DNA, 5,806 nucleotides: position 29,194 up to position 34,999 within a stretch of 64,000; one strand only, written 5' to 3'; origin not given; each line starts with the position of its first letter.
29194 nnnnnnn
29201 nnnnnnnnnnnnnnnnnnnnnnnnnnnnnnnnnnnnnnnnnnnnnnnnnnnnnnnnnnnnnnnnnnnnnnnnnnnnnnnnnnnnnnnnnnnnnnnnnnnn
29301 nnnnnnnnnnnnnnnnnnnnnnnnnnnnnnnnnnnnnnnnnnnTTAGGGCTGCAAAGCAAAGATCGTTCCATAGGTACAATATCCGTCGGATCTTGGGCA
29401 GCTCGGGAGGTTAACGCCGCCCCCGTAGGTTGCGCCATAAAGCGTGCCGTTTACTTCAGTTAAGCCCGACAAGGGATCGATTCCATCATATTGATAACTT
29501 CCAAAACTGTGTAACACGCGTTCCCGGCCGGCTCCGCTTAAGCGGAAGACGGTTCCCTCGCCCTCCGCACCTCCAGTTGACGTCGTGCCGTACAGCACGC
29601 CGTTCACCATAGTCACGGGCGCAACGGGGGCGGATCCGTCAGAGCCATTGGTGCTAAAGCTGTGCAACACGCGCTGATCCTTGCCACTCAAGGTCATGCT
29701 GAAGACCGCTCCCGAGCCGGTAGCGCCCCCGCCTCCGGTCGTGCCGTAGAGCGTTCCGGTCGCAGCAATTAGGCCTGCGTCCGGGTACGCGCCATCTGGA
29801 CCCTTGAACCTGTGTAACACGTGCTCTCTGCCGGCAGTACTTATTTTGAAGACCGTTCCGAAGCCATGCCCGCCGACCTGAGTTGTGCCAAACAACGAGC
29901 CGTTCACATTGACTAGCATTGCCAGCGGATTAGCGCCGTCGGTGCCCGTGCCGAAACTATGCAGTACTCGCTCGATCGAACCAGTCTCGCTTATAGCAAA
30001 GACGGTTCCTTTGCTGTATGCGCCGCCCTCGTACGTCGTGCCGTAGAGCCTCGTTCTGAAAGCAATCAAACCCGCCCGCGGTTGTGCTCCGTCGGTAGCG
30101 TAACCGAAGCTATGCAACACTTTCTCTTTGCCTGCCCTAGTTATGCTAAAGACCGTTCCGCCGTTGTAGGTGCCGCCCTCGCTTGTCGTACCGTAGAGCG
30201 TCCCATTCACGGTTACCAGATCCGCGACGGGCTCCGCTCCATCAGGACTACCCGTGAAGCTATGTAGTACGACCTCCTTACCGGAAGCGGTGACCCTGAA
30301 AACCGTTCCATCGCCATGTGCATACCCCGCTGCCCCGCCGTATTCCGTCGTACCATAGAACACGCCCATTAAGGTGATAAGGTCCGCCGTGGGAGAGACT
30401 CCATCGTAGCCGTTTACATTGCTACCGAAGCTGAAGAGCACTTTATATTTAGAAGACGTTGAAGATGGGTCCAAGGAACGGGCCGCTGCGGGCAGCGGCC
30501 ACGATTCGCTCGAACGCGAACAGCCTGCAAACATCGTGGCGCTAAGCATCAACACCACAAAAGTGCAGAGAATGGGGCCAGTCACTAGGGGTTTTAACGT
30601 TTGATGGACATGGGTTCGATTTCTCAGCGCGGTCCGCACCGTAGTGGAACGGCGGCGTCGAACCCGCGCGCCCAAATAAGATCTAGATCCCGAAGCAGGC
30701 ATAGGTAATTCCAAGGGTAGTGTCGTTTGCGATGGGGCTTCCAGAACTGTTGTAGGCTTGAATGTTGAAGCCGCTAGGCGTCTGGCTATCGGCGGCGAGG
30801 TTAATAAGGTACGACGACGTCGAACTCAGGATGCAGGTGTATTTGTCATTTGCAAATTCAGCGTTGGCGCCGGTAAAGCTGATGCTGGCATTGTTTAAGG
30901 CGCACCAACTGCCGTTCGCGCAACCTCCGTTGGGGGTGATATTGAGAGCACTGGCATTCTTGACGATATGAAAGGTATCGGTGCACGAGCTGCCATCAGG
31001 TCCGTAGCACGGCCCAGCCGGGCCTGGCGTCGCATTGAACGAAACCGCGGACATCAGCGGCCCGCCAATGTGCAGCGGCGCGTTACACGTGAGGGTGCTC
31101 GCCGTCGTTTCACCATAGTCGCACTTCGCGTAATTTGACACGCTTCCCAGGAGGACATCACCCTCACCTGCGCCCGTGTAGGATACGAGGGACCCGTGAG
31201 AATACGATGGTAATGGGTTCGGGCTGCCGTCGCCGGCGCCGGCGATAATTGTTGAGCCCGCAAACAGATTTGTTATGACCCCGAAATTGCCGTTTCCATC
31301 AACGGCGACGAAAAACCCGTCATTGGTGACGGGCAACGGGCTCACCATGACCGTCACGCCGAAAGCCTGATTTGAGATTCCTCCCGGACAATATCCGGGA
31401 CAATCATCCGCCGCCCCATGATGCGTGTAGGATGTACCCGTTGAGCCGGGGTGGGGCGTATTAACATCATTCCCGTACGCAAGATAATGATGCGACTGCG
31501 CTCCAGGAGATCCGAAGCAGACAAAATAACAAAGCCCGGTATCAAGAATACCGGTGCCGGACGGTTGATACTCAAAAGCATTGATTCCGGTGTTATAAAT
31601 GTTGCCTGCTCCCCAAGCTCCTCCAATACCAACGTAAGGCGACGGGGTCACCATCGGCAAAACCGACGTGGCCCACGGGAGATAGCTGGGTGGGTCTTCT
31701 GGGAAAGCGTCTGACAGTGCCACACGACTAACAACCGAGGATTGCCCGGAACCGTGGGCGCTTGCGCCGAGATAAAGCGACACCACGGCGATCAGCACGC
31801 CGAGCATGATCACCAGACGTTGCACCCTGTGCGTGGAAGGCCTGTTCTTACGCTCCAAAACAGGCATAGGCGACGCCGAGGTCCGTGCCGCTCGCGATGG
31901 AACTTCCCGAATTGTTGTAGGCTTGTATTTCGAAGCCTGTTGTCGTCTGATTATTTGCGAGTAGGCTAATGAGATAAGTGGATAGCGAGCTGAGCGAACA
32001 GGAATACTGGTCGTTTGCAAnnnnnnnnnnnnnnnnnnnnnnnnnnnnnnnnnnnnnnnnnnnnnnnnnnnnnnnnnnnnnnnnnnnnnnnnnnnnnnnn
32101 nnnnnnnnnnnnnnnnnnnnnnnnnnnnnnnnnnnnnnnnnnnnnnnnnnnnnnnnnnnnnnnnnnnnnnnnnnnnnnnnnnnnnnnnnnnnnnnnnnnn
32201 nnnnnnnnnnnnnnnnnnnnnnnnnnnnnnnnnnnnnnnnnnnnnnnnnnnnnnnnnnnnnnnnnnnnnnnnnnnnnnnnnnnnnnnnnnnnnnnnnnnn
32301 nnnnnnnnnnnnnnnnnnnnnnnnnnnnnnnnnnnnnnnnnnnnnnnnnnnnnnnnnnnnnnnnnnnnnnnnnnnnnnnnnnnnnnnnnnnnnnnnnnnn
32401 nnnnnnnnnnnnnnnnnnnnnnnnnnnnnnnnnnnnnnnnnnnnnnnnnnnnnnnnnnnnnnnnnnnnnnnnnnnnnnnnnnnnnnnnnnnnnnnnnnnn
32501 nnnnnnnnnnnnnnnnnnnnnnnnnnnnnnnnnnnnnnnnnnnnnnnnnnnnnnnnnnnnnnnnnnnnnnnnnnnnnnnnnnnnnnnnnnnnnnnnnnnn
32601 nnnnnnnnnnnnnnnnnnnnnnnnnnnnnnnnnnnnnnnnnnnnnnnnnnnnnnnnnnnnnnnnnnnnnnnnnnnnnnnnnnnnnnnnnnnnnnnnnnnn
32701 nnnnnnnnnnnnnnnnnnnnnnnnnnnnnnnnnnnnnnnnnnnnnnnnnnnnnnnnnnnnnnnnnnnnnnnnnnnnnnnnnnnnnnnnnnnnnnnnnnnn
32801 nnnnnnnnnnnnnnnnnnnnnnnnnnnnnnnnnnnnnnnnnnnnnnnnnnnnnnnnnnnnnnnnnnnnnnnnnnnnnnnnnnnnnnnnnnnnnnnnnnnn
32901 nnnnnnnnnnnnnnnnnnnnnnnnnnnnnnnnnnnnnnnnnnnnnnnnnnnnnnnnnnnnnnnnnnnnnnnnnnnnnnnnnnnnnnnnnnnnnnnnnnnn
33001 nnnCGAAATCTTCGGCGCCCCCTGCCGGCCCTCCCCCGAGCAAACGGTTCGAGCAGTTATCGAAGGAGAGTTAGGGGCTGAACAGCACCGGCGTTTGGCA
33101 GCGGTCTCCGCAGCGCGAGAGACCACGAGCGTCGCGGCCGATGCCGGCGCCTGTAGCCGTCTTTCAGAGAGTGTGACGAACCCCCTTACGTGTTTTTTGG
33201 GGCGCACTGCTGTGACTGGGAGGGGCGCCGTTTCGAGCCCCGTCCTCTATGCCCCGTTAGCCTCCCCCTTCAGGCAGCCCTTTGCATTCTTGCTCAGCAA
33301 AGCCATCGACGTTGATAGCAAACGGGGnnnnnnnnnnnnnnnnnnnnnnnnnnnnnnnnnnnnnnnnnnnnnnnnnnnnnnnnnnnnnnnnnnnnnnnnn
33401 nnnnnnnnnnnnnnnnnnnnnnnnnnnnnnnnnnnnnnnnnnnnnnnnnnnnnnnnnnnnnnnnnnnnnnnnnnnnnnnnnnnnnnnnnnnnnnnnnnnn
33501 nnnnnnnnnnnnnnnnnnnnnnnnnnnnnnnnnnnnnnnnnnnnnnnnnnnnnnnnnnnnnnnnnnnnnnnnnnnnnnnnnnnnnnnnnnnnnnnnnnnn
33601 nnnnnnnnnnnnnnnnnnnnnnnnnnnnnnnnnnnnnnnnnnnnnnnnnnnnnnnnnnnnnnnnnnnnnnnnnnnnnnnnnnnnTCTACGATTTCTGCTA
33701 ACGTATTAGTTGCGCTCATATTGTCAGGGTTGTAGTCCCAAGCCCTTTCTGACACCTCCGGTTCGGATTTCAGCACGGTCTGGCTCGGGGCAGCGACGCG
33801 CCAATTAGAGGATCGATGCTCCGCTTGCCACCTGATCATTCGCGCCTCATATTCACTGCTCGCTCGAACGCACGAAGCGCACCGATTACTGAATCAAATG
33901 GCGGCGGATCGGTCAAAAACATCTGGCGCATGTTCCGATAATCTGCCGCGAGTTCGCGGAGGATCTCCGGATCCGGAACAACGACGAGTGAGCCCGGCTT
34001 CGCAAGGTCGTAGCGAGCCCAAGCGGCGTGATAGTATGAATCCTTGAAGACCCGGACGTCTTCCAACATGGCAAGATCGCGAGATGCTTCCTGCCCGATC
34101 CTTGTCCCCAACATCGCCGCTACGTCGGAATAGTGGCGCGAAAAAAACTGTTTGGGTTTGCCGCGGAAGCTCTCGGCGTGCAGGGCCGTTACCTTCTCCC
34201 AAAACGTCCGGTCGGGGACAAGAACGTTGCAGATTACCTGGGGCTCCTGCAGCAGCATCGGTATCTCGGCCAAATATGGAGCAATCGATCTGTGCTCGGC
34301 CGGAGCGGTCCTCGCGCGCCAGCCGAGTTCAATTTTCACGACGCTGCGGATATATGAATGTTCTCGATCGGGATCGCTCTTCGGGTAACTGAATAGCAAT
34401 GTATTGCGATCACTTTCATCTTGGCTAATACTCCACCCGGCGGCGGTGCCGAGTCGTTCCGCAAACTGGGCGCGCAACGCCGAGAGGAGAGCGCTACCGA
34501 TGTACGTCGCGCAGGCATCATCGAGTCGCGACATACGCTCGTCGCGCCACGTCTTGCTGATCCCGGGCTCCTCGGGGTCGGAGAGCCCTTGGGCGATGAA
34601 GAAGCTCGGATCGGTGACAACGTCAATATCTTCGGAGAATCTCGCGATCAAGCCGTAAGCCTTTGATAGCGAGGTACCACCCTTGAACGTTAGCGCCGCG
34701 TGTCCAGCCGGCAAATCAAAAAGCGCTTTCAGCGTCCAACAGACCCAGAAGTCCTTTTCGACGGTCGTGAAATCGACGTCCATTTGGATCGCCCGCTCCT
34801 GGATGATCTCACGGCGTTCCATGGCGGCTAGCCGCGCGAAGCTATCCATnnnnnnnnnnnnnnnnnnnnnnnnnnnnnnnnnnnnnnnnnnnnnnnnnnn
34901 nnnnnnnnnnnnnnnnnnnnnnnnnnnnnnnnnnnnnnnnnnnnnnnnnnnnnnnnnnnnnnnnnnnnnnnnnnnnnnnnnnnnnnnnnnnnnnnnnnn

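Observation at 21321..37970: Four direct copies of a tRNA-3'-end-like core define a serial integration hotspot with only one surviving integrase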

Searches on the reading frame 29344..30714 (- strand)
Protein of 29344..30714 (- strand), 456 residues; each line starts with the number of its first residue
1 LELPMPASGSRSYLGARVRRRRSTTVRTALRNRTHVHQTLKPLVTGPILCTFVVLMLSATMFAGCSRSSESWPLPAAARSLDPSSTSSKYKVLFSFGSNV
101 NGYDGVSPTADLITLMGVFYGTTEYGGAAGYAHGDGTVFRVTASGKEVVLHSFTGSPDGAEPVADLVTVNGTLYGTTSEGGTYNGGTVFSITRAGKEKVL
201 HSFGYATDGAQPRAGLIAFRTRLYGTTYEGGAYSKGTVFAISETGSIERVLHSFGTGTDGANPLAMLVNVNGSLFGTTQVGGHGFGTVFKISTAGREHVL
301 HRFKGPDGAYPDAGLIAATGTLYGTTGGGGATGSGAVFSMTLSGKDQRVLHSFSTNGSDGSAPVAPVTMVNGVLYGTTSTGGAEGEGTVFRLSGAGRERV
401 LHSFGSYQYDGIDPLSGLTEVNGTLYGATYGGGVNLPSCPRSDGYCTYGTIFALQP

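Call 10: search_protein_families(library=pfam, proteins=[window:29344-30714:-], max_evalue=0.01)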
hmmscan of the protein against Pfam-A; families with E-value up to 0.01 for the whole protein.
window:29344-30714:- (456 aa): 1 family
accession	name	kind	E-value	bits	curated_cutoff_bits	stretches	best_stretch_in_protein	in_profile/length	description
PF23889.1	DUF7241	-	0.0099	16.4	27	0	164-200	4-40/70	Domain of unknown function (DUF7241)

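Call 42: search_protein_families(library=ncbifam, proteins=[window:29344-30714:-], max_evalue=0.01)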
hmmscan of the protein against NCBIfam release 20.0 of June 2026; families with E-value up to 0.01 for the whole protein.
window:29344-30714:- (456 aa): 1 family
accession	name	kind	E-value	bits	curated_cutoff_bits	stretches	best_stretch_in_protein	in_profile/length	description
TIGR03803.2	Gloeo_Verruco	domain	1.5e-74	245.6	44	6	159-206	1-49/50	choice-of-anchor tandem repeat GloVer-containing protein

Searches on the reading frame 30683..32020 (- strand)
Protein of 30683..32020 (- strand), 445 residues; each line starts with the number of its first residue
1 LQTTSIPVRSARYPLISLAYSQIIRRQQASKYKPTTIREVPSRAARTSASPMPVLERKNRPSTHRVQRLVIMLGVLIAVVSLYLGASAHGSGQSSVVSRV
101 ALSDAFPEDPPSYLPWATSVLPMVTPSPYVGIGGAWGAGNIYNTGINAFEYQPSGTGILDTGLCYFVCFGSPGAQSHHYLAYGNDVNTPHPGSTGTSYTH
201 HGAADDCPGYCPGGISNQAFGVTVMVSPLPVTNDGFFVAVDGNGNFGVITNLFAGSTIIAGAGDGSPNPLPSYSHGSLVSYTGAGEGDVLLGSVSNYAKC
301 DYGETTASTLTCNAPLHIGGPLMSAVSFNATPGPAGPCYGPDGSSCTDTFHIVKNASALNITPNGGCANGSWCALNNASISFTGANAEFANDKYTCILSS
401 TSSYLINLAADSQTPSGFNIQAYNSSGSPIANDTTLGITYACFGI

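Call 10: search_protein_families(library=pfam, proteins=[window:30683-32020:-], max_evalue=0.01)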
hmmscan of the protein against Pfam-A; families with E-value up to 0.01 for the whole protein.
window:30683-32020:- (445 aa): 0 families

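Call 42: search_protein_families(library=ncbifam, proteins=[window:30683-32020:-], max_evalue=0.01)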
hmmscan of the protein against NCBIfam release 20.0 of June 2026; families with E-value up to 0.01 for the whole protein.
window:30683-32020:- (445 aa): 0 families

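Call 43: search_protein_families(library=padloc, proteins=[window:30683-32020:-], max_evalue=0.001)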
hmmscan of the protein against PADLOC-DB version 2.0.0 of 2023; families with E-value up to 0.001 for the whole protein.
window:30683-32020:- (445 aa): 0 families

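Call 52: search_protein_families(library=phrogs, proteins=[window:30683-32020:-], max_evalue=0.001)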
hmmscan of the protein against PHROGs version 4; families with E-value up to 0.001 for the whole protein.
window:30683-32020:- (445 aa): 0 families

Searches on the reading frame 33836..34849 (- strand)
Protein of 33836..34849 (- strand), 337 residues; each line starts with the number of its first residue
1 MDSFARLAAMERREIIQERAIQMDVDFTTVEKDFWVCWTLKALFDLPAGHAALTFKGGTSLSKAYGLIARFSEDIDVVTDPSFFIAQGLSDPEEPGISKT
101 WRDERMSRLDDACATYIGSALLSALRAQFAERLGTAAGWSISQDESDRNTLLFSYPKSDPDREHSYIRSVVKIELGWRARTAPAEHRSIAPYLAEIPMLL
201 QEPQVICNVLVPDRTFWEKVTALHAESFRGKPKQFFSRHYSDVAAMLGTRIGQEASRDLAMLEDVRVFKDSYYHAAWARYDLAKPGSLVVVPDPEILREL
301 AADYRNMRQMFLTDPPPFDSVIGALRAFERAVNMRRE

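Call 10: search_protein_families(library=pfam, proteins=[window:33836-34849:-], max_evalue=0.01)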
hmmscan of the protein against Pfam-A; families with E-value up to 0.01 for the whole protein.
window:33836-34849:- (337 aa): 1 family
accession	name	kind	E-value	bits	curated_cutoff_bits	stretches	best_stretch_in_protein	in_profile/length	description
PF08843.17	AbiEii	-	5.8e-35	121.8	22.5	1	41-321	4-235/238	Nucleotidyl transferase AbiEii toxin, Type IV TA system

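Call 43: search_protein_families(library=padloc, proteins=[window:33836-34849:-], max_evalue=0.001)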
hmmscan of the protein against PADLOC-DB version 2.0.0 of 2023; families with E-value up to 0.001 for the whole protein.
window:33836-34849:- (337 aa): 15 families
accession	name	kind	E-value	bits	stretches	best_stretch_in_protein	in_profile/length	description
PDLC02289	AbiEii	-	1e-90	302.4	1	1-334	3-302/309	AbiEii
PDLC02292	AbiEii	-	2.5e-37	127.2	1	13-325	11-277/283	AbiEii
PDLC02315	AbiEii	-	4.1e-36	122.9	1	28-334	34-345/352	AbiEii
PDLC02297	AbiEii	-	2.3e-21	74.4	1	12-223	4-190/307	AbiEii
PDLC02302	AbiEii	-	3.5e-20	70.6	1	16-248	14-224/313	AbiEii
PDLC02322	AbiEii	-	9e-19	66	1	15-78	15-75/324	AbiEii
PDLC02304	AbiEii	-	5.5e-14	50.7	1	10-78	1-68/260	AbiEii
PDLC02316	AbiEii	-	5.2e-10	37.2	1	15-78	13-75/314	AbiEii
PDLC02317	AbiEii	-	1e-09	35.9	1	10-77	2-68/396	AbiEii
PDLC02294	AbiEii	-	2e-09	35.6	1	14-79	6-72/260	AbiEii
PDLC02323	AbiEii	-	1.8e-07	29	1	22-79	11-65/248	AbiEii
PDLC02303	AbiEii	-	2.8e-07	28.2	1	17-82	7-71/249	AbiEii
PDLC02299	AbiEii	-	5.3e-06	24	1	14-90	10-83/344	AbiEii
PDLC02307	AbiEii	-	2.8e-05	22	1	53-77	23-46/219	AbiEii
PDLC02296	AbiEii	-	6.5e-05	20.2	1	50-83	43-75/282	AbiEii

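Call 60: find_encoding_contigs(protein=window:33836-34849:-, flank=10000, max_places=10)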
Protein window:33836-34849:- (337 aa): 2 contigs read that carry it; 2 places shown.
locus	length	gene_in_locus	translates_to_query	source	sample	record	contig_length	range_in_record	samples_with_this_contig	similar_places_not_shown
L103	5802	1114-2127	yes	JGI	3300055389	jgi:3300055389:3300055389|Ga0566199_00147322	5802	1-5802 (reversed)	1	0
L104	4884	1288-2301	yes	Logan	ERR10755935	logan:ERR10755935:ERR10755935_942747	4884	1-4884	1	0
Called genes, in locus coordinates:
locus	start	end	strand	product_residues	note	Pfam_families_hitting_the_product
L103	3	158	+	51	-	?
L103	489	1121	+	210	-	PF19570:DUF6088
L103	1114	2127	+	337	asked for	PF08843:AbiEii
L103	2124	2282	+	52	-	-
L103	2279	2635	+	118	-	PF00176:SNF2-rel_dom (weak)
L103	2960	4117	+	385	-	-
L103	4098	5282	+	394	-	-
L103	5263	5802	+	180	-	?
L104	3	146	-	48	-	?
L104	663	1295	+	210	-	PF19570:DUF6088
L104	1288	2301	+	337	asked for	PF08843:AbiEii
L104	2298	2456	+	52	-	-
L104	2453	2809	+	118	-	PF00176:SNF2-rel_dom (weak)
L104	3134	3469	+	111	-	-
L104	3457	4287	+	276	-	-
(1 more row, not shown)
